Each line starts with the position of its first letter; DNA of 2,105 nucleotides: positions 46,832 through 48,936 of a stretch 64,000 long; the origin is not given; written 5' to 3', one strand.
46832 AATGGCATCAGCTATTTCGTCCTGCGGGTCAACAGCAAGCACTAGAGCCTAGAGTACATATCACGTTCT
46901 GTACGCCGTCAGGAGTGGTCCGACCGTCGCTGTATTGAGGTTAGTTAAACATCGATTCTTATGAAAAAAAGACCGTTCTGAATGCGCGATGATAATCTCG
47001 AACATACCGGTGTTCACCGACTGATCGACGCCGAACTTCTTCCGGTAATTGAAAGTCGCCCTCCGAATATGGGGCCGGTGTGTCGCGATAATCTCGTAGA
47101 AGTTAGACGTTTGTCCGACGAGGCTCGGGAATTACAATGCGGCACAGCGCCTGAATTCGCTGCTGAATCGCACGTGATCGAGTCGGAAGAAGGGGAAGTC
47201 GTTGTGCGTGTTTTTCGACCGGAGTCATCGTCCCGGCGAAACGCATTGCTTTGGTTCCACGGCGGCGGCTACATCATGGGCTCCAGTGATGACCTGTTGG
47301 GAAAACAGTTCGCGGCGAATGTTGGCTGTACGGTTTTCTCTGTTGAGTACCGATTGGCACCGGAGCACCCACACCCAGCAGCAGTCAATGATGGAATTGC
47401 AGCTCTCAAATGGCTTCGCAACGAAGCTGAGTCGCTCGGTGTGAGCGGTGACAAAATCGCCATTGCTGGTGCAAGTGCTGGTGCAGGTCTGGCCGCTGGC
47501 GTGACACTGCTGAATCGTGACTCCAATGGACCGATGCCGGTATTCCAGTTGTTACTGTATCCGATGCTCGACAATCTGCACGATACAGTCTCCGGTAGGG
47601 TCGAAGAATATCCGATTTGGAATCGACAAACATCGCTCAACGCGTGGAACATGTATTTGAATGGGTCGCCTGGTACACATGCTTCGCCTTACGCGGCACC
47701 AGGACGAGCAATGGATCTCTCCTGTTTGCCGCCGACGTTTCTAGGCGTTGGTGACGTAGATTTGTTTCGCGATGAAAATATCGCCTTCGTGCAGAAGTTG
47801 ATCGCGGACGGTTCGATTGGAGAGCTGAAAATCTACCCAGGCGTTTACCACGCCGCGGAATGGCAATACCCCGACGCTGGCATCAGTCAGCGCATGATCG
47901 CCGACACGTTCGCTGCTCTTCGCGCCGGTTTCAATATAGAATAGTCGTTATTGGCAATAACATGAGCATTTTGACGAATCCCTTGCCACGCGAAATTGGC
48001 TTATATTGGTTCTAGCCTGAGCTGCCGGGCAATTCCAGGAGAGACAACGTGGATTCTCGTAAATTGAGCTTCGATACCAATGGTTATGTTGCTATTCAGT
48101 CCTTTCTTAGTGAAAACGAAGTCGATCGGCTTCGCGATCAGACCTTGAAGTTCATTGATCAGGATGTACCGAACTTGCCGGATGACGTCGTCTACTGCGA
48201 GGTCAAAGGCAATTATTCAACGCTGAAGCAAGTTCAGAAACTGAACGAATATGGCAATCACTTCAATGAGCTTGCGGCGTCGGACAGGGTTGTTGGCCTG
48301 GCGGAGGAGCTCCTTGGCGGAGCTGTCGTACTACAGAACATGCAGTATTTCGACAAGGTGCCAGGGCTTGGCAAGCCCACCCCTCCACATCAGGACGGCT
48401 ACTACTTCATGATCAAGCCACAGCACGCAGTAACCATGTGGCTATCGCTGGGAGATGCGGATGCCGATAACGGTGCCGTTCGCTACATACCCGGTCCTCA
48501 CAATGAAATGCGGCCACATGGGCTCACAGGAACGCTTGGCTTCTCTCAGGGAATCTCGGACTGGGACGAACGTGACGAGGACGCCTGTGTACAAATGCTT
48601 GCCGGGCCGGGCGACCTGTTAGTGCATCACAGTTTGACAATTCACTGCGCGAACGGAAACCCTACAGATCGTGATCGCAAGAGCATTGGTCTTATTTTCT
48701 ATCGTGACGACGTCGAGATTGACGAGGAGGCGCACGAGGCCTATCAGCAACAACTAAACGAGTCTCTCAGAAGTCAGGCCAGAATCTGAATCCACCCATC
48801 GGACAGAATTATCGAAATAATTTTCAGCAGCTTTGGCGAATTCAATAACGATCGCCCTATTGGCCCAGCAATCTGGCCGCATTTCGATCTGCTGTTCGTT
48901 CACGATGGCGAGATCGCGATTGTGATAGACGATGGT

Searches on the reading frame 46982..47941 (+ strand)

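Call 54: search_protein_families(library=pfam, proteins=[window:46982-47941:+], max_evalue=0.0001)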
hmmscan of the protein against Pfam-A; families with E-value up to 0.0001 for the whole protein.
window:46982-47941:+ (320 aa): 3 families
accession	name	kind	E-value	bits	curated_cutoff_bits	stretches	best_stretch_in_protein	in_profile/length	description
PF07859.19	Abhydrolase_3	-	3.5e-54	184.2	25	1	89-291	1-207/210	alpha/beta hydrolase fold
PF20434.5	BD-FAE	-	8.1e-18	65.1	26.8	1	82-181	9-113/215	BD-FAE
PF00135.34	COesterase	-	1.9e-12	47.4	27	1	68-177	81-203/515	Carboxylesterase family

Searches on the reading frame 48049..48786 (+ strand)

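Call 54: search_protein_families(library=pfam, proteins=[window:48049-48786:+], max_evalue=0.0001)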
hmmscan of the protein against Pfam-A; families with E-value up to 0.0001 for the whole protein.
window:48049-48786:+ (246 aa): 1 family
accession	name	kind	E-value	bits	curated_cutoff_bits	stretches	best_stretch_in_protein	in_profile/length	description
PF05721.19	PhyH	-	1.4e-32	114.1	22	1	8-211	1-212/213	Phytanoyl-CoA dioxygenase (PhyH)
